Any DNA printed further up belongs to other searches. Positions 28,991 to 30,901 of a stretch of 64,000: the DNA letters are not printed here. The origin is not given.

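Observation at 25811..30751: ArlJ flanked by two ArlI/FlaI-family ATPase paralogs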

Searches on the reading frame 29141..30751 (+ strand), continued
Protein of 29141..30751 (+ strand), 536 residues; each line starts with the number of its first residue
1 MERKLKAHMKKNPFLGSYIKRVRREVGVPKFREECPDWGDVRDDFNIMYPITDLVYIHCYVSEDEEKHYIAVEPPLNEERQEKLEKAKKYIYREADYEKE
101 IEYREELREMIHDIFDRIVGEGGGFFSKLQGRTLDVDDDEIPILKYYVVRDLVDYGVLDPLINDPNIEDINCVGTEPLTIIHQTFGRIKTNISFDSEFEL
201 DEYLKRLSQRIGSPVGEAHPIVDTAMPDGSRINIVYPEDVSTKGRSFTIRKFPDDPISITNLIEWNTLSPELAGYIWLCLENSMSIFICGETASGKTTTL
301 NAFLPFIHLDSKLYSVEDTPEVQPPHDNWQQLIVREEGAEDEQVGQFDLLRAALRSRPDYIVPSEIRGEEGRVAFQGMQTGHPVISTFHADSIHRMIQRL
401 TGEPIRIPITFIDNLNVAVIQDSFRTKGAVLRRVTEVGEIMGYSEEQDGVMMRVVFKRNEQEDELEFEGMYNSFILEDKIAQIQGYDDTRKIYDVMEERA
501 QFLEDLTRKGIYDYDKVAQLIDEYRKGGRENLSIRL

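Call 22: search_solved_structures(query=window:29141-30748:+, max_evalue=1e-10, show_alignments=4)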
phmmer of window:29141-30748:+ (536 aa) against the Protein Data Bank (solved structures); distinct sequences matched with E-value up to 1e-10: 11.
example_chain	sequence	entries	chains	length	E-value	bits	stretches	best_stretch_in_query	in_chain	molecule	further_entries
4ii7_A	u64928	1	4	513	1e-107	364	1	44-530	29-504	FlaI ATPase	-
4ihq_A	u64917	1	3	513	5.2e-107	361.7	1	44-530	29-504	FlaI ATPase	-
2oap_1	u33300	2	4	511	6.1e-90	305.4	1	43-526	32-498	Type II secretion system protein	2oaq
8rkd_E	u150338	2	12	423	9.4e-38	133.1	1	146-448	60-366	Pilus assembly ATPase CpaF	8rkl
8rjf_A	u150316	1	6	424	9.4e-38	133.1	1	146-448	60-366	Pilus assembly ATPase CpaF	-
9e24_A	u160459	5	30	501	1.6e-37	132.4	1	146-445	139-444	CpaF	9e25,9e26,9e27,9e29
2gza_A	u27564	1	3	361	1.8e-14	56.3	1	282-400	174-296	Type IV secretion system protein VirB11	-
6bge_A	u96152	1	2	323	4.4e-12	48.4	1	276-400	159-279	VirB11-like protein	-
1g6o_A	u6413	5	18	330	4.6e-12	48.4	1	276-400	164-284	CAG-ALPHA | virB11 homolog | Cag-alfa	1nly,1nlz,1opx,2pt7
6gef_A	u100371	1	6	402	2e-11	46.3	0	229-401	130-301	Type IV secretion system protein DotB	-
2eyu_A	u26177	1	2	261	8.4e-11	44.2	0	277-412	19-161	twitching motility protein PilT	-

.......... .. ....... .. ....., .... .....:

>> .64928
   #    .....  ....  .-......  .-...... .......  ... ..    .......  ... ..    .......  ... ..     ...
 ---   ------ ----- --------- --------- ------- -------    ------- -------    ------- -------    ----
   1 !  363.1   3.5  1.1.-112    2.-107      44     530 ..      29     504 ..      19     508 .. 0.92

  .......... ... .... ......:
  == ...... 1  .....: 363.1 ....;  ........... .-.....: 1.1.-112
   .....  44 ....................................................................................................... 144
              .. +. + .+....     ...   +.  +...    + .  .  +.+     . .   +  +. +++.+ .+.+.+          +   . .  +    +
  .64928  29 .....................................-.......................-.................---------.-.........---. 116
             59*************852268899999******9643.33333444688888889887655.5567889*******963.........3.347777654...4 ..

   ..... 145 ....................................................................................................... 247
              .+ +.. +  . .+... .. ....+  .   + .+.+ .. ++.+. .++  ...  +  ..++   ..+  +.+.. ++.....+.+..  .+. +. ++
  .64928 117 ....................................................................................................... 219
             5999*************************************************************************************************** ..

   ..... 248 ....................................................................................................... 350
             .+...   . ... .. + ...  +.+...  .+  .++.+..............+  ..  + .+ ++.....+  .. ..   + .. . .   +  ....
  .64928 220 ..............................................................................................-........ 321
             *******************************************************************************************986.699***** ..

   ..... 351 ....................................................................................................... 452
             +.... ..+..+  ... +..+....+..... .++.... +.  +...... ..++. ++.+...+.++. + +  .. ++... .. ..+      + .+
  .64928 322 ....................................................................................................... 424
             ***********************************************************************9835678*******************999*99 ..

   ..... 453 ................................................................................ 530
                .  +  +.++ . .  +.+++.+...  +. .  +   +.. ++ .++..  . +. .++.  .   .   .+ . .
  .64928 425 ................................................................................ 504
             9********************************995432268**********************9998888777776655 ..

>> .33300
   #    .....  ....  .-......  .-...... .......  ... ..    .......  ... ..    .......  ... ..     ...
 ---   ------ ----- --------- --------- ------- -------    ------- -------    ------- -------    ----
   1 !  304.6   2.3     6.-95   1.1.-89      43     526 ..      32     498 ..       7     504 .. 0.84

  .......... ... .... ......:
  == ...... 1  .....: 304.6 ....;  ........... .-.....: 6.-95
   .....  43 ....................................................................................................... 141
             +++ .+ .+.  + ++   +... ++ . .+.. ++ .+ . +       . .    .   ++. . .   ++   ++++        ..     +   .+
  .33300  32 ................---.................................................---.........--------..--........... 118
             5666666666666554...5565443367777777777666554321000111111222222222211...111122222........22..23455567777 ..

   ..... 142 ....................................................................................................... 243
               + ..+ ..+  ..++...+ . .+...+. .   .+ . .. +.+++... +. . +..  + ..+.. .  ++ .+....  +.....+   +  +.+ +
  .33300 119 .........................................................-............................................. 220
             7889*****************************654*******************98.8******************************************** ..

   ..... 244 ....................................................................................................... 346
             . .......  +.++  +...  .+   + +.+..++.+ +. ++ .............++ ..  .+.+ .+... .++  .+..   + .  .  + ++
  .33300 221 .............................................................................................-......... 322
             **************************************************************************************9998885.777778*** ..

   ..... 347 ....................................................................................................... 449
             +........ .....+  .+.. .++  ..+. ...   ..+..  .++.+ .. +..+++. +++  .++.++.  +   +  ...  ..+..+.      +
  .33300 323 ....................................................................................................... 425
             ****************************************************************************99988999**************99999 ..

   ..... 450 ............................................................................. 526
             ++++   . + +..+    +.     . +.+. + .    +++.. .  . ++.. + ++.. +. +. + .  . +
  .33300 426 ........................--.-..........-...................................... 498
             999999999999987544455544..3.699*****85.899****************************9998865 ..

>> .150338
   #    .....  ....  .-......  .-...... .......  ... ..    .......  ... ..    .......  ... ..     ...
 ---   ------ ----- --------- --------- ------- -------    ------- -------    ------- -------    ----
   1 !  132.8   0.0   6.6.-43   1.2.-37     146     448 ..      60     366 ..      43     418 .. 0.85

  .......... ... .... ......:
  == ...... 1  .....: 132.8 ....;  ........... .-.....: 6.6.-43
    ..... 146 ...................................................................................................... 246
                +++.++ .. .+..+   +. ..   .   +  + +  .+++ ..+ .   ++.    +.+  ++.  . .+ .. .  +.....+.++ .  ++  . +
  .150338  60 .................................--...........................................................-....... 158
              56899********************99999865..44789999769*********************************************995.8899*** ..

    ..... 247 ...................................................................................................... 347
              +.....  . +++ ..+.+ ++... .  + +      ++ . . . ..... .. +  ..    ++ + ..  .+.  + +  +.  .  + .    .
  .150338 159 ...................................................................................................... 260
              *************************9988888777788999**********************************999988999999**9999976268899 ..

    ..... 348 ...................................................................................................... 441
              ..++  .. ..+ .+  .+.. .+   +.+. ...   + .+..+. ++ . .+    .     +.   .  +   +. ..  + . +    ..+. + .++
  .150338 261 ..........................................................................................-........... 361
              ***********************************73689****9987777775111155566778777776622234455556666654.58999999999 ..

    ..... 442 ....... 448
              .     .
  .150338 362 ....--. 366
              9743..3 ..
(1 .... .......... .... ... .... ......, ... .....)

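Call 26: find_encoding_contigs(protein=P0027, flank=10000, max_places=1)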
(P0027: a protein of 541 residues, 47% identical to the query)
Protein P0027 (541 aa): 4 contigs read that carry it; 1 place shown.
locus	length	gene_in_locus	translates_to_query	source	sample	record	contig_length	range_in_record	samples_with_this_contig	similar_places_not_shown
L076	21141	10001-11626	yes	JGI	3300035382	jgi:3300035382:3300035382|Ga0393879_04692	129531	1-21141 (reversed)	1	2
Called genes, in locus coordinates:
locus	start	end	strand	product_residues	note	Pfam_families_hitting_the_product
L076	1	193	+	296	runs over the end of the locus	PF02729:OTCace_N, PF00185:OTCace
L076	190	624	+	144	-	-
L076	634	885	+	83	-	PF04324:Fer2_BFD, PF17806:SO_alpha_A3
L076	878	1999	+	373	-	PF00070:Pyr_redox (faint), PF00890:FAD_binding_2 (weak), PF01266:DAO, PF03486:HI0933_like (faint), PF07992:Pyr_redox_2 (faint), PF13738:Pyr_redox_3 (weak)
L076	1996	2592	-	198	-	PF01914:MarC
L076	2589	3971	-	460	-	PF07837:FTCD_N, PF02971:FTCD, PF04961:FTCD_C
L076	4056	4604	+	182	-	PF12464:Mac, PF00132:Hexapep, PF14602:Hexapep_2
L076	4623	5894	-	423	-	PF08245:Mur_ligase_M, PF02875:Mur_ligase_C, PF27239:FOL3_C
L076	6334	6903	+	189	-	PF02830:V4R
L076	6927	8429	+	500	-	PF01039:Carboxyl_trans, PF03255:ACCA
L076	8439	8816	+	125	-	PF25984:BSH_YknX (faint), PF25919:BSH_CusB (faint), PF25917:BSH_RND, PF25973:BSH_CzcB (faint), PF25997:BSH_YhbJ (faint), PF00364:Biotin_lipoyl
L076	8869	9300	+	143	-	PF01917:Flagellin_arch-type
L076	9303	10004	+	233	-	PF23442:DUF7125 (faint), PF06745:ATPase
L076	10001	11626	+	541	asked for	PF00437:T2SSE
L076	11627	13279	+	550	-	PF00482:T2SSF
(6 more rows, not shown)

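Call 27: find_encoding_contigs(protein=P0013, flank=10000, max_places=1)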
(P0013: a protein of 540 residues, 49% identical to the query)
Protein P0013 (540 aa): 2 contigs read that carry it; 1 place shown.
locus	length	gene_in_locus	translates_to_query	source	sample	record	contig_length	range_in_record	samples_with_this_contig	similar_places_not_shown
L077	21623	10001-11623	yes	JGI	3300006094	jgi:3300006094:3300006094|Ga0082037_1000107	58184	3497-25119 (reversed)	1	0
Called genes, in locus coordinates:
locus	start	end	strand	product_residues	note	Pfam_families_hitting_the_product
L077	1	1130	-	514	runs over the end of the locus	PF00474:SSF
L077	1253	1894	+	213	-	PF01081:Aldolase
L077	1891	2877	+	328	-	PF03786:UxuA, PF01261:AP_endonuc_2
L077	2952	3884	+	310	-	PF00294:PfkB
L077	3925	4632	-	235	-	-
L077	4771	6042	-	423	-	PF08245:Mur_ligase_M, PF02875:Mur_ligase_C, PF27239:FOL3_C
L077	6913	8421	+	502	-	PF01039:Carboxyl_trans, PF03255:ACCA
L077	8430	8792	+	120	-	PF25919:BSH_CusB (faint), PF25984:BSH_YknX (faint), PF25997:BSH_YhbJ (faint), PF00364:Biotin_lipoyl, PF25917:BSH_RND (weak), PF25973:BSH_CzcB (faint)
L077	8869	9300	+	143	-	PF01917:Flagellin_arch-type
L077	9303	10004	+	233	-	PF23442:DUF7125 (weak), PF06745:ATPase, PF20720:nSTAND3 (faint)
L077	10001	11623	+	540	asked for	PF00437:T2SSE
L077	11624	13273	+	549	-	PF00482:T2SSF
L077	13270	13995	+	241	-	-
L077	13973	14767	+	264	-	PF04414:tRNA_deacylase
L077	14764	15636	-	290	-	PF10432:bact-PGI_C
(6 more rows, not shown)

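Call 28: find_encoding_contigs(protein=P0014, flank=10000, max_places=1)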
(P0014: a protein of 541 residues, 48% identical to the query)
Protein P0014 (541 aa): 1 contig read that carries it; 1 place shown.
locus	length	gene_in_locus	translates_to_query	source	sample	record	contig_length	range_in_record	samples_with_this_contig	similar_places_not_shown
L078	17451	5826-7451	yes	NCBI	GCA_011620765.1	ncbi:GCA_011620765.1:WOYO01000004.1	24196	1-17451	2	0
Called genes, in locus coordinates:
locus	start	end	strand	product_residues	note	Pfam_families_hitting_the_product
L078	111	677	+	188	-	-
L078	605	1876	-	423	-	PF08245:Mur_ligase_M, PF02875:Mur_ligase_C, PF27239:FOL3_C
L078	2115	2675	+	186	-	PF02830:V4R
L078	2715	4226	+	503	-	PF01039:Carboxyl_trans, PF03255:ACCA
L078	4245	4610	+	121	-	PF25984:BSH_YknX (faint), PF25997:BSH_YhbJ (faint), PF25919:BSH_CusB (faint), PF00364:Biotin_lipoyl, PF25917:BSH_RND, PF25973:BSH_CzcB (faint)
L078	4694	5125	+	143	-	PF01917:Flagellin_arch-type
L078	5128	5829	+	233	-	PF23442:DUF7125 (weak), PF06745:ATPase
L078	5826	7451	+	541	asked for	PF00437:T2SSE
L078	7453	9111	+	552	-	PF00482:T2SSF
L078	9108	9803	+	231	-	-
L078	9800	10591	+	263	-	PF04414:tRNA_deacylase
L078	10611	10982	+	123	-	-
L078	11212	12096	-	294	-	PF10432:bact-PGI_C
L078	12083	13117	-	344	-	PF02424:ApbE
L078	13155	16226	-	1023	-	PF02516:STT3, PF13715:CarbopepD_reg_2 (faint), PF13620:CarboxypepD_reg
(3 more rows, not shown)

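Call 33: find_encoding_contigs(protein=P0011, flank=10000, max_places=1)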
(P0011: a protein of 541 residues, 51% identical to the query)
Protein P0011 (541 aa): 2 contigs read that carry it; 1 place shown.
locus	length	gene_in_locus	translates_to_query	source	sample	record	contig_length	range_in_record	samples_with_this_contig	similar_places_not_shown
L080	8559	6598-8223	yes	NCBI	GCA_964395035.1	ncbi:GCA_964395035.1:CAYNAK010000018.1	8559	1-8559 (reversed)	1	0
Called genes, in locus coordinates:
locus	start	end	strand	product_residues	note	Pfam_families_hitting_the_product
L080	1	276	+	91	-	?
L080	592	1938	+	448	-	PF01917:Flagellin_arch-type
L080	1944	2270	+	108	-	PF04659:Arch_fla_DE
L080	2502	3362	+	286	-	PF01917:Flagellin_arch-type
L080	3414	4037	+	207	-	PF01917:Flagellin_arch-type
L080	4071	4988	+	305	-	PF05377:FlaC_arch, PF04659:Arch_fla_DE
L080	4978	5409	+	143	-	PF01917:Flagellin_arch-type (weak)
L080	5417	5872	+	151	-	PF01917:Flagellin_arch-type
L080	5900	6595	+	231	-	PF06745:ATPase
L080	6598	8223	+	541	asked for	PF00437:T2SSE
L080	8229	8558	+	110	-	?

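Call 46: find_encoding_contigs(protein=P0041, flank=8000, max_places=1)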
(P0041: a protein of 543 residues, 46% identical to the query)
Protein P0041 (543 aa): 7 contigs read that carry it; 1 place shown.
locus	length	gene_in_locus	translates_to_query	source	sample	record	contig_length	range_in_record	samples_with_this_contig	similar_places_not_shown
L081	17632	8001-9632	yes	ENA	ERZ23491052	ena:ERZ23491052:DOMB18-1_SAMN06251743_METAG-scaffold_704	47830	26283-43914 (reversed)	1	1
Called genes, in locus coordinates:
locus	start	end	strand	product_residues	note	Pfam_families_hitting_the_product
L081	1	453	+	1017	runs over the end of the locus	-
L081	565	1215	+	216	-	PF01917:Flagellin_arch-type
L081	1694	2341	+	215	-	PF01917:Flagellin_arch-type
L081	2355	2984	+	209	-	PF01917:Flagellin_arch-type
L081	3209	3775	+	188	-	PF01917:Flagellin_arch-type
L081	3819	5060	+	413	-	PF05377:FlaC_arch, PF04659:Arch_fla_DE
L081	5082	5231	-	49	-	-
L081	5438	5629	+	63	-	-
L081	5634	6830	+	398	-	-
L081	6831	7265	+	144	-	PF01917:Flagellin_arch-type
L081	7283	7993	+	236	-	PF06745:ATPase, PF13481:AAA_25 (weak)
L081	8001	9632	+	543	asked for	PF00437:T2SSE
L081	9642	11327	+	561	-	PF00482:T2SSF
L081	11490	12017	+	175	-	-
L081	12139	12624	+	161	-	-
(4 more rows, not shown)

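Call 62: predict_structure(alignment_id=A1)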
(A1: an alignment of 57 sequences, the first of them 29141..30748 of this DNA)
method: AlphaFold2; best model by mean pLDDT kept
length: 536 residues; sequences in the alignment: 57
mean_pLDDT: 87.0   pTM: 0.77
mean pLDDT of the five models: 87.0, 86.0, 85.6, 82.7, 80.2
residues with pLDDT >= 90: 281; 70-90: 215; 50-70: 31; < 50: 9
segments of 3 or more residues with pLDDT < 50: 122-129
pLDDT, mean of each block of 10 residues (from residue 1): 85 92 89 80 81 93 87 93 91 75 80 85 46 77 93 90 89 93 85 93 87 78 76 78 85 82 93 98 96 85 96 90 91 81 87 93 90 89 94 91 88 91 69 92 84 92 86 91 91 96 96 94 91 80
secondary structure, 60 per line:
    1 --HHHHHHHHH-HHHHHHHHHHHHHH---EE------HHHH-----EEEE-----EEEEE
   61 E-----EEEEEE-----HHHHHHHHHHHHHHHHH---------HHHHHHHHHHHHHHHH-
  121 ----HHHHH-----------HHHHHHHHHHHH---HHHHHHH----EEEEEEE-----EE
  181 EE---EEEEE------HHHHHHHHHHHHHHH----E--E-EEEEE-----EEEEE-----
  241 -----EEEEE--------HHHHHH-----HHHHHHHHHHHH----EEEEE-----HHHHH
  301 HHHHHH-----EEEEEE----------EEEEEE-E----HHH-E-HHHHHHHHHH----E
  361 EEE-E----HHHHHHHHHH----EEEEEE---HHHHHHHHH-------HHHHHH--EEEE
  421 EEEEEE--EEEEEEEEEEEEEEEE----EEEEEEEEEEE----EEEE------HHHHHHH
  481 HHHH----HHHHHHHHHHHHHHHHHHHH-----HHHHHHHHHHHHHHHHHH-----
elements in order: H3-11 H13-26 H38-41 E47-50 E56-61 E67-72 H78-94 H104-119 H125-129 H141-152 H156-162 E167-173 E179-182 E186-190 H197-211 E221-225 E231-235 E246-250 H259-264 H270-281 E286-290 H296-306 E312-317 E328-333 H346-355 E360-363 H370-379 E384-389 H393-401 H409-414 E417-426 E429-444 E449-459 E464-467 H474-484 H489-508 H514-531
